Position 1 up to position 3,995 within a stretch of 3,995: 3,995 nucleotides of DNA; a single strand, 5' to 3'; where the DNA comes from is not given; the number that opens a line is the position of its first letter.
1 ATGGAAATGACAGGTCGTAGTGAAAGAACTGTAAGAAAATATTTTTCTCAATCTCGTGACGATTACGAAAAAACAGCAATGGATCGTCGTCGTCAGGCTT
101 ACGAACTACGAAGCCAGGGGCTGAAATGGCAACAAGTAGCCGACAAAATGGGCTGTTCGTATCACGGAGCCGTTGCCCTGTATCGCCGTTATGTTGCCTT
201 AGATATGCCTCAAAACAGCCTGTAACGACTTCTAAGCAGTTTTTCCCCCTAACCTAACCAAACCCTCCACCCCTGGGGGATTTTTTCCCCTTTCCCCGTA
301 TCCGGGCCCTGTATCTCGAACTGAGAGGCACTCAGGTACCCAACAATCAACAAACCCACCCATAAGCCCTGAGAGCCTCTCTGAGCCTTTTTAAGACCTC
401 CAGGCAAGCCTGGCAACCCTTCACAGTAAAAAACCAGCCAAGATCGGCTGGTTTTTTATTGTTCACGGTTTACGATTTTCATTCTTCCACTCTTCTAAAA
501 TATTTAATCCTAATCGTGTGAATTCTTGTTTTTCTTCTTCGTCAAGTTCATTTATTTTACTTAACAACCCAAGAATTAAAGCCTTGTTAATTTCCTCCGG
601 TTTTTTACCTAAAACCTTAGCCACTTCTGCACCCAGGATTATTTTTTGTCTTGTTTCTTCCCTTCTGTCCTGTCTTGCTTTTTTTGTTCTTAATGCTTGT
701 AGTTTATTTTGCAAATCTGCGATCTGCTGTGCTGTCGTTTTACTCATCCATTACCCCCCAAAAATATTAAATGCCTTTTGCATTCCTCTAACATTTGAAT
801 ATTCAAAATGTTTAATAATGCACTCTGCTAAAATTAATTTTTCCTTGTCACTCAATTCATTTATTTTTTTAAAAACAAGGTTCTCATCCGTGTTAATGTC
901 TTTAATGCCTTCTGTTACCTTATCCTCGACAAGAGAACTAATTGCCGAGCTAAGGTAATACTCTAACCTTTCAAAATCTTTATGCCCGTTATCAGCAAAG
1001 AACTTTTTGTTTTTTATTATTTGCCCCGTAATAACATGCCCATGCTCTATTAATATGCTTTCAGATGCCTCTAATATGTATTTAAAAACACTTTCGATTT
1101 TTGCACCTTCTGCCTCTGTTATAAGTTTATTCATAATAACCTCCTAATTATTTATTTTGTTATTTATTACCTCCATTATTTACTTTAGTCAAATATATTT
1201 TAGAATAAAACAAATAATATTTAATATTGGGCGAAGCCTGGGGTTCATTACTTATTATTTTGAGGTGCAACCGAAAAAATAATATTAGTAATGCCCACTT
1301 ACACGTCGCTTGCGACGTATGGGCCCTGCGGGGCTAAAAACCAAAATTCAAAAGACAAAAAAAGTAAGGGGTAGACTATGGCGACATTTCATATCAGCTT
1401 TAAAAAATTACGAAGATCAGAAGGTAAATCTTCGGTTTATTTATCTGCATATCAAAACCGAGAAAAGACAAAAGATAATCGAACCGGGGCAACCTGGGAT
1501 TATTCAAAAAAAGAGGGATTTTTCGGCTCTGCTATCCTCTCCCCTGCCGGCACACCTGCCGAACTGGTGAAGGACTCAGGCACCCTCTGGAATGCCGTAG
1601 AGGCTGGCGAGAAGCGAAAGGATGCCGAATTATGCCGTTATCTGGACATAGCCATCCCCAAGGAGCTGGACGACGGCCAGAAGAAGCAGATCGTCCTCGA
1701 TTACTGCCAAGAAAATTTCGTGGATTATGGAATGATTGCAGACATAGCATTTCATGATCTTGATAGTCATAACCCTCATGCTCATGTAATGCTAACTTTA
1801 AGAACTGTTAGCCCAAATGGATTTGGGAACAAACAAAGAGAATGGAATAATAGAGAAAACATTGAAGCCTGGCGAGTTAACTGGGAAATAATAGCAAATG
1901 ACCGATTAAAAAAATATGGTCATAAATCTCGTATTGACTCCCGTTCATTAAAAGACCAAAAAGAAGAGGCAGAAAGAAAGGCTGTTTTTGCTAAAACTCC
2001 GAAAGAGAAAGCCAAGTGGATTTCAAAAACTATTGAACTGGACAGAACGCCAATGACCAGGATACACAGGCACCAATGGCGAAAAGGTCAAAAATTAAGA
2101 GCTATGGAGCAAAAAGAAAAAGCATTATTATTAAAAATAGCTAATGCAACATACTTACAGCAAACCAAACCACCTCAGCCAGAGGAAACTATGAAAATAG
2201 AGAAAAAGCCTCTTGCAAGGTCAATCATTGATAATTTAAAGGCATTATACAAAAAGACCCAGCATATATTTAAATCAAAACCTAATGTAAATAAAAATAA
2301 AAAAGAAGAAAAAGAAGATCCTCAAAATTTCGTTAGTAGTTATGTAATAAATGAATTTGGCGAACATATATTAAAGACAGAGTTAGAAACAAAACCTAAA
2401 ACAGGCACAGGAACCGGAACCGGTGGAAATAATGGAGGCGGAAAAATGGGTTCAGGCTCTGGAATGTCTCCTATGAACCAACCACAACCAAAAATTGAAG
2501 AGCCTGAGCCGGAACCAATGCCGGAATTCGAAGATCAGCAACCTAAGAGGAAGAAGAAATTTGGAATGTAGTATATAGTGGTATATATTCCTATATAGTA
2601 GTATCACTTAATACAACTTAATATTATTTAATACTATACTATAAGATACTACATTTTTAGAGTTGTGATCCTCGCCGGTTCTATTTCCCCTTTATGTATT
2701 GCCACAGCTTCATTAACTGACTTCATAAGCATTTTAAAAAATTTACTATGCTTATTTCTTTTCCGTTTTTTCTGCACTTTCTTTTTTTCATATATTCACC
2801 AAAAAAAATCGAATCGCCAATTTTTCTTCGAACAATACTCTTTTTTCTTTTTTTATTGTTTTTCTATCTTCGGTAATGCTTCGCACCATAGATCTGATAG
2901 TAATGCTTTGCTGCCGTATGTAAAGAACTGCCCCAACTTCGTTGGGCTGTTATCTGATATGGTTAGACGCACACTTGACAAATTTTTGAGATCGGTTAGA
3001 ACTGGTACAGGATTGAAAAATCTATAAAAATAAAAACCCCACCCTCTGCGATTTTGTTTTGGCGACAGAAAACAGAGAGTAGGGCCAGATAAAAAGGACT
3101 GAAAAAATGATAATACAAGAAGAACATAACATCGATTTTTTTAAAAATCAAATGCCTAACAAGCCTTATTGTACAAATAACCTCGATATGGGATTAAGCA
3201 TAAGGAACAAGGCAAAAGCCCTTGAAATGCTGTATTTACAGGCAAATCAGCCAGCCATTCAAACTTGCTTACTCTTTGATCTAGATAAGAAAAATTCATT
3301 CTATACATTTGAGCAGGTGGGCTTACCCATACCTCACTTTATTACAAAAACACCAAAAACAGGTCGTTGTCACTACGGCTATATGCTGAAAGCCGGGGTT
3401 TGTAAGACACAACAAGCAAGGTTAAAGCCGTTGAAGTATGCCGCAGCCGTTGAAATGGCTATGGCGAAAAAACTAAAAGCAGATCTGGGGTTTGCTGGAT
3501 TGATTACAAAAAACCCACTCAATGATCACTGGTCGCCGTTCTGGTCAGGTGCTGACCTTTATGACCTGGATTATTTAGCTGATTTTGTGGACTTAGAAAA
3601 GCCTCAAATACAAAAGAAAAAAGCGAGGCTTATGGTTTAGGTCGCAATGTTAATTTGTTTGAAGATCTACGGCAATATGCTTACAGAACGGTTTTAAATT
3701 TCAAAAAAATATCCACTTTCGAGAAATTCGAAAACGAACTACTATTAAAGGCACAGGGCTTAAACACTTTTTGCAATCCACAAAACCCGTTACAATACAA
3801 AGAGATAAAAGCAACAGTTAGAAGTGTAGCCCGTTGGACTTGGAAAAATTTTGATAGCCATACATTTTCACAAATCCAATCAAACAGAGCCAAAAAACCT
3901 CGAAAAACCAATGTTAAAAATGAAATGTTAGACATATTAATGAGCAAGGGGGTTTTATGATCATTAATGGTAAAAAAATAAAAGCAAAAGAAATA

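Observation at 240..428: About 190-nt strongly C-rich, G-poor non-coding tract with nested palindromes between the HTH gene and the terminator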

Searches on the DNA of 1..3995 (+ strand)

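Call 4: search_dna_similar(query=window:1-3995:+, collection=plasmids, mode=near, max_rows=30)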
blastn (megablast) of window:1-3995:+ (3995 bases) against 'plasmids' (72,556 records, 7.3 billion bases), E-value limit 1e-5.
Records with a match: 53; places in all: 53; records where one place covers at least 80% of the query: 38.
Best place of each record, by identity: >=99% 12; 95-99% 21; 90-95% 7; 80-90% 4; 60-80% 9.
By first word of the organism name: Klebsiella 22; Enterobacter 12; Citrobacter 7; Escherichia 4; Raoultella 4; uncultured 2; Serratia 2.
By predicted mobility (MOB-suite, as given by PLSDB): mobilizable 42; non-mobilizable 10; conjugative 1.
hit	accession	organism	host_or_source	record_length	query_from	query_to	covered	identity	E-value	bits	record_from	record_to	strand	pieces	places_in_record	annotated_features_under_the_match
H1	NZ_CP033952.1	Klebsiella pneumoniae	-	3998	1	3995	100%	99.9%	0e+0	7363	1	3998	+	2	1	mobQ: MobQ family relaxase | hypothetical protein (x2) | conjugal transfer protein TraD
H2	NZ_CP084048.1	Klebsiella pneumoniae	Homo sapiens,urine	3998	1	3995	100%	99.9%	0e+0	7364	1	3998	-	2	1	replication initiation protein | hypothetical protein (x2) | conjugal transfer protein TraD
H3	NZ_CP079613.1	Klebsiella pneumoniae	Homo sapiens,Pus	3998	1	3995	100%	99.9%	0e+0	7364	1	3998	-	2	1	mobQ: MobQ family relaxase | hypothetical protein (x2) | conjugal transfer protein TraD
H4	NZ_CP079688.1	Klebsiella pneumoniae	-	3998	1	3995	100%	99.9%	0e+0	7364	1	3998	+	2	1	mobQ: MobQ family relaxase | replication initiation protein | hypothetical protein (x2) | conjugal transfer protein TraD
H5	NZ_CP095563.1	Klebsiella pneumoniae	Homo sapiens,blood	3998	1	3995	100%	99.9%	0e+0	7363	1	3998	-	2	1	replication initiation protein | hypothetical protein (x2) | conjugal transfer protein TraD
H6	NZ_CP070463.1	Klebsiella pneumoniae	Homo sapiens,blood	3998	1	3995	100%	99.9%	0e+0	7358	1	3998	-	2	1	mobQ: MobQ family relaxase | replication initiation protein | hypothetical protein | conjugal transfer protein TraD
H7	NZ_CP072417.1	Klebsiella pneumoniae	Homo sapiens,blood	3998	1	3995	100%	99.9%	0e+0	7358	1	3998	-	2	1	mobQ: MobQ family relaxase | replication initiation protein | hypothetical protein | conjugal transfer protein TraD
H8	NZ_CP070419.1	Klebsiella pneumoniae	Homo sapiens,blood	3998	1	3995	100%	99.9%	0e+0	7358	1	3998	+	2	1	replication initiation protein | hypothetical protein (x2) | conjugal transfer protein TraD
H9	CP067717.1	Klebsiella pneumoniae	Homo sapiens,other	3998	1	3995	100%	99.9%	0e+0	7359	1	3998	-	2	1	MobA/MobL family protein | replication initiation protein | hypothetical protein | conjugal transfer protein TraD | plasmid replication protein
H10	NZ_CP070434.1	Klebsiella pneumoniae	Homo sapiens,blood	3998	1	3995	100%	99.9%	0e+0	7358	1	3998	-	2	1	replication initiation protein | hypothetical protein (x2) | conjugal transfer protein TraD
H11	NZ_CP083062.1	Klebsiella pneumoniae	Homo sapiens,rectal swab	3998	1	3995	100%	99.9%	0e+0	7358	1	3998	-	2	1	replication initiation protein | hypothetical protein (x2) | conjugal transfer protein TraD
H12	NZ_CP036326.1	Klebsiella pneumoniae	Homo sapiens,blood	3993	1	3995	100%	99.8%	0e+0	7337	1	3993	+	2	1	mobQ: MobQ family relaxase | replication initiation protein | hypothetical protein | conjugal transfer protein TraD | plasmid replication protein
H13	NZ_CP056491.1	Klebsiella sp. RHBSTW-00464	culture,Wastewater effluent sample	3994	1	3995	100%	98.0%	0e+0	6939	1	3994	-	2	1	mobQ: MobQ family relaxase | hypothetical protein (x2) | conjugal transfer protein TraD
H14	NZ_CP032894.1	Enterobacter kobei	Homo sapiens,Pure Culture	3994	1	3995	100%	98.0%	0e+0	6939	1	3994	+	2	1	mobQ: MobQ family relaxase | hypothetical protein (x2) | conjugal transfer protein TraD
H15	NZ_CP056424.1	Citrobacter sp. RHBSTW-00524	culture,Wastewater effluent sample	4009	1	3995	100%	96.5%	0e+0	6608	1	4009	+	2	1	mobQ: MobQ family relaxase | replication initiation protein | hypothetical protein | conjugal transfer protein TraD | plasmid replication protein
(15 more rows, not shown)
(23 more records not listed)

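Call 5: search_rna_families(source=window, threshold=evalue, max_evalue=10, show_alignments=3)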
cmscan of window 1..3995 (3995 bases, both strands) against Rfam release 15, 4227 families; matches with E-value up to 10: 10.
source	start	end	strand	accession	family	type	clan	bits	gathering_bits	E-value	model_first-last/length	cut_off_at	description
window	3028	3118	-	RF00042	CopA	Gene; antisense;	-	27.7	60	0.057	1-92/92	no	CopA-like RNA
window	427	509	-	RF04339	Plastid-psbJ-3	Cis-reg;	CL00152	24.1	61.7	0.76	1-125/125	no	Plastid-psbJ-3 3UTR RNA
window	423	529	-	RF02053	STnc430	Gene; sRNA;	-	23.5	47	1.5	1-162/162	no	Enterobacterial sRNA STnc430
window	425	515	-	RF01859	Phe_leader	Cis-reg; leader;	-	21.8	55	2.3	1-125/125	no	Phenylalanine leader peptide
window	427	507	-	RF02083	OrzO-P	Gene; antitoxin;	-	20.6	60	5.6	1-76/76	no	OrzO-P RNA antitoxin family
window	15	68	+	RF01641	ceN53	Gene; snRNA; snoRNA; CD-box;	-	18.6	50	3.6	1-74/74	no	Caenorhabditis snoRNA ceN53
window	1404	1433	-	RF00493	snoU2-30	Gene; snRNA; snoRNA; CD-box;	-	17.8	60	9.8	13-42/70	no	Small nucleolar RNA U2-30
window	1677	1784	-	RF02150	MESTIT1_3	Gene; lncRNA;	-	16.3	60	4.2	1-99/99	no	MEST intronic transcript 1, antisense RNA conserved region 3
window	3862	3970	-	RF01637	ceN47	Gene; snRNA; snoRNA; CD-box;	-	15.8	35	5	1-155/155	no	Nematode snoRNA ceN47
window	536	613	-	RF02089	CLRN1-AS1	Gene; lncRNA;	-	12.3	48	9.7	1-79/79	no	CLRN1 antisense RNA 1 conserved region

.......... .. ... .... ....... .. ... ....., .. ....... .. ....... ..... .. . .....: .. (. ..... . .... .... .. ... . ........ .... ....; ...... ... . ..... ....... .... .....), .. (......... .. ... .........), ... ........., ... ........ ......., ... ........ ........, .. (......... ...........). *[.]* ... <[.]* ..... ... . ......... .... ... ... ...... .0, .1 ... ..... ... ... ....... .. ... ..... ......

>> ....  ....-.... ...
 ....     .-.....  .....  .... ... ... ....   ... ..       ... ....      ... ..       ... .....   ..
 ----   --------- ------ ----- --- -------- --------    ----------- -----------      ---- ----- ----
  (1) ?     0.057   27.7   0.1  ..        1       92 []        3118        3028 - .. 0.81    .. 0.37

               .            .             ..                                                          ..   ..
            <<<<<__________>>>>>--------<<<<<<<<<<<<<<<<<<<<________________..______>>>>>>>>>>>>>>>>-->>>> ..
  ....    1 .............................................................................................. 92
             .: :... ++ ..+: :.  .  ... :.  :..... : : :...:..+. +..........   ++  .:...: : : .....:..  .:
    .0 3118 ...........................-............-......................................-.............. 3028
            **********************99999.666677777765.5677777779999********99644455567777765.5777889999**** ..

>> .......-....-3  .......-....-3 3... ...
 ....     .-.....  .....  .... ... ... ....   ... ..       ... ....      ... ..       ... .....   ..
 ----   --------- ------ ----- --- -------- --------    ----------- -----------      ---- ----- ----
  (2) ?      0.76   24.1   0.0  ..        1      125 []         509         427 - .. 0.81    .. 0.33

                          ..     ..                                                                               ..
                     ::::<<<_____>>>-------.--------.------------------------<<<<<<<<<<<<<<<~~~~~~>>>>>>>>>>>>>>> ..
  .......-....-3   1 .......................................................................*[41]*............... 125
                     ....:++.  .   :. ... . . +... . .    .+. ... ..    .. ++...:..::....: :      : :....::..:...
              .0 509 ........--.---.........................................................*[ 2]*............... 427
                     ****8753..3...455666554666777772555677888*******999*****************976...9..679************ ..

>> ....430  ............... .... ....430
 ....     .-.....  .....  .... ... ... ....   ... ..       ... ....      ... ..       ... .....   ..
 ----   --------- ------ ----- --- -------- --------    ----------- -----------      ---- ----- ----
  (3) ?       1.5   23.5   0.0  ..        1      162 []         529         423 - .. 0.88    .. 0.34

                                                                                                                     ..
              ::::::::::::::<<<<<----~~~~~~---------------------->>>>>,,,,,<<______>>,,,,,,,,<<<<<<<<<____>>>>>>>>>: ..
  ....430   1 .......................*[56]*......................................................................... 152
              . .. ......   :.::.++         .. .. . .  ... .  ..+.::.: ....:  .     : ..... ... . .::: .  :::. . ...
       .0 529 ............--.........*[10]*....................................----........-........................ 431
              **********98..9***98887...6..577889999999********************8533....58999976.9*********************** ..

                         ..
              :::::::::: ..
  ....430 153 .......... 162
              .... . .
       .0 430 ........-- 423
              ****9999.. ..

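Call 8: search_dna_similar(query=window:226-470:+, collection=plasmids, mode=distant, max_rows=60, rows=spread)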
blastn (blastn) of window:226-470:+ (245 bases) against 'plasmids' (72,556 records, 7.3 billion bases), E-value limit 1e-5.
Records with a match: 43; places in all: 44; records where one place covers at least 80% of the query: 39.
Best place of each record, by identity: >=99% 11; 95-99% 2; 90-95% 1; 80-90% 27; 60-80% 2.
By first word of the organism name: Klebsiella 19; Enterobacter 9; Citrobacter 6; Raoultella 4; Escherichia 3; uncultured 2.
By predicted mobility (MOB-suite, as given by PLSDB): mobilizable 41; conjugative 1; non-mobilizable 1.
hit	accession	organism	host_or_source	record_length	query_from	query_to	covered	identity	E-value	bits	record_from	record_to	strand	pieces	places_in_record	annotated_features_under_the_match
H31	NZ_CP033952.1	Klebsiella pneumoniae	-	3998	1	245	100%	99.6%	9e-120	436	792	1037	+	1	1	conjugal transfer protein TraD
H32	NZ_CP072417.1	Klebsiella pneumoniae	Homo sapiens,blood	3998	1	245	100%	99.6%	9e-120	436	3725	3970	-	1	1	conjugal transfer protein TraD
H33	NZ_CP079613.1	Klebsiella pneumoniae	Homo sapiens,Pus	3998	1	245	100%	99.6%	9e-120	436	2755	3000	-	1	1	conjugal transfer protein TraD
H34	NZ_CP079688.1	Klebsiella pneumoniae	-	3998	1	245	100%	99.6%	9e-120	436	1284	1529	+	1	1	conjugal transfer protein TraD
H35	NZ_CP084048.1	Klebsiella pneumoniae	Homo sapiens,urine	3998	1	245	100%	99.6%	9e-120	436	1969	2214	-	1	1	conjugal transfer protein TraD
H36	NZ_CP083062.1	Klebsiella pneumoniae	Homo sapiens,rectal swab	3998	1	245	100%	99.6%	9e-120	436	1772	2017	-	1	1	conjugal transfer protein TraD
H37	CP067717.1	Klebsiella pneumoniae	Homo sapiens,other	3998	1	245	100%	99.6%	9e-120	436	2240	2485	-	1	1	conjugal transfer protein TraD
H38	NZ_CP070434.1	Klebsiella pneumoniae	Homo sapiens,blood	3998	1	245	100%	99.6%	9e-120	436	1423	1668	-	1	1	conjugal transfer protein TraD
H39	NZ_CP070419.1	Klebsiella pneumoniae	Homo sapiens,blood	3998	1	245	100%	99.6%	9e-120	436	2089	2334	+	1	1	conjugal transfer protein TraD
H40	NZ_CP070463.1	Klebsiella pneumoniae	Homo sapiens,blood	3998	1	245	100%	99.6%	9e-120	436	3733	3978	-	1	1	conjugal transfer protein TraD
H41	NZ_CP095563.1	Klebsiella pneumoniae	Homo sapiens,blood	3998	1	245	100%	99.6%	9e-120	436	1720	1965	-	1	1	conjugal transfer protein TraD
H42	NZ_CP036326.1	Klebsiella pneumoniae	Homo sapiens,blood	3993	1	245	100%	98.4%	3e-114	418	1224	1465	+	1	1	conjugal transfer protein TraD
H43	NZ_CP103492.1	Klebsiella quasipneumoniae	Homo sapiens,blood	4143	1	245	100%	95.1%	1e-104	385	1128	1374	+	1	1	conjugal transfer protein TraD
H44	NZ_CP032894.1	Enterobacter kobei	Homo sapiens,Pure Culture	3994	1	245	100%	85.9%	7e-71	273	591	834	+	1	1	conjugal transfer protein TraD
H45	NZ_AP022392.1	Citrobacter portucalensis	-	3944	1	245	100%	85.9%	7e-71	273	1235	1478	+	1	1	conjugal transfer protein TraD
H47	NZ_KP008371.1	Klebsiella pneumoniae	-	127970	1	245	100%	85.6%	2e-70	271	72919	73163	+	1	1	conjugal transfer protein TraD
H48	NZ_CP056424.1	Citrobacter sp. RHBSTW-00524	culture,Wastewater effluent sample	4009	1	245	100%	85.5%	3e-69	269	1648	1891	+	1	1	conjugal transfer protein TraD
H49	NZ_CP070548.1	Citrobacter freundii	Homo sapiens,urine (permanent catheter)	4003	1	245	100%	83.9%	8e-64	251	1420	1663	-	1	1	conjugal transfer protein TraD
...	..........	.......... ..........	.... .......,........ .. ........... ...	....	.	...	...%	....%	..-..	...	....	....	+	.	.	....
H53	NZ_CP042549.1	Klebsiella michiganensis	Homo sapiens,Whole organism,clinical ...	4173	1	245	100%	83.3%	1e-61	242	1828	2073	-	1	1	conjugal transfer protein TraD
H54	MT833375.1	uncultured bacterium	-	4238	1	245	100%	82.7%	5e-60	237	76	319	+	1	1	traD: traD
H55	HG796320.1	uncultured bacterium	-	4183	1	245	100%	82.5%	6e-59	233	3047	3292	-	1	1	CDS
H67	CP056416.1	Escherichia coli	culture,Wastewater effluent sample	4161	1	245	100%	81.9%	3e-57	228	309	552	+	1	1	record has no annotation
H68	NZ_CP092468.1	Citrobacter portucalensis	Homo sapiens,bacterium,postoperative ...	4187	1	245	100%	81.7%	3e-56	224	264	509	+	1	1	conjugal transfer protein TraD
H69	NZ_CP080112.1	Enterobacter asburiae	raw sewage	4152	1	245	100%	81.5%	1e-55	224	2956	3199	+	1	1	conjugal transfer protein TraD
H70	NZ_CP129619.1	Klebsiella oxytoca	Homo sapiens,clinical sample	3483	61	245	76%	93.5%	8e-70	270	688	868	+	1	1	conjugal transfer protein TraD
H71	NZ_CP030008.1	Enterobacter hormaechei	Whole organism,acid mine decant and ...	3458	61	245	76%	78.8%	2e-27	129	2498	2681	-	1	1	conjugal transfer protein TraD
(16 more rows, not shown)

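Call 9: get_annotated_region(hit=H4, flank=0)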
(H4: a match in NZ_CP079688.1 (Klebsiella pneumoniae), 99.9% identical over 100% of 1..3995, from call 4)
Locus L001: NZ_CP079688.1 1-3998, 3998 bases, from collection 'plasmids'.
description: Klebsiella pneumoniae subsp. pneumoniae strain WRC30_AI1547MPCH plasmid pAI1547MPCH_P5, complete sequence
organism: Klebsiella pneumoniae (NCBI taxid 72407)
taxonomy: Bacteria; Pseudomonadota; Gammaproteobacteria; Enterobacterales; Enterobacteriaceae; Klebsiella; Klebsiella pneumoniae
host: -; source: -; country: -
typing (MOB-suite, as given by PLSDB): mobilizable; relaxase MOBQ
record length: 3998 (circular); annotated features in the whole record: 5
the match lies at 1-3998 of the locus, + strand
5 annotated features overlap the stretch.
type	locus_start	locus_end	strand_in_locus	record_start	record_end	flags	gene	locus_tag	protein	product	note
CDS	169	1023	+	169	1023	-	-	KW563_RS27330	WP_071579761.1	replication initiation protein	-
CDS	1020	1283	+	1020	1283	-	-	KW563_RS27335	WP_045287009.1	hypothetical protein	-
CDS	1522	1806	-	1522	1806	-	-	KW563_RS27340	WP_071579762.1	conjugal transfer protein TraD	-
CDS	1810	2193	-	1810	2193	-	-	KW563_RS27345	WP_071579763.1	hypothetical protein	-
CDS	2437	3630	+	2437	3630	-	mobQ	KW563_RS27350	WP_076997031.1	MobQ family relaxase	-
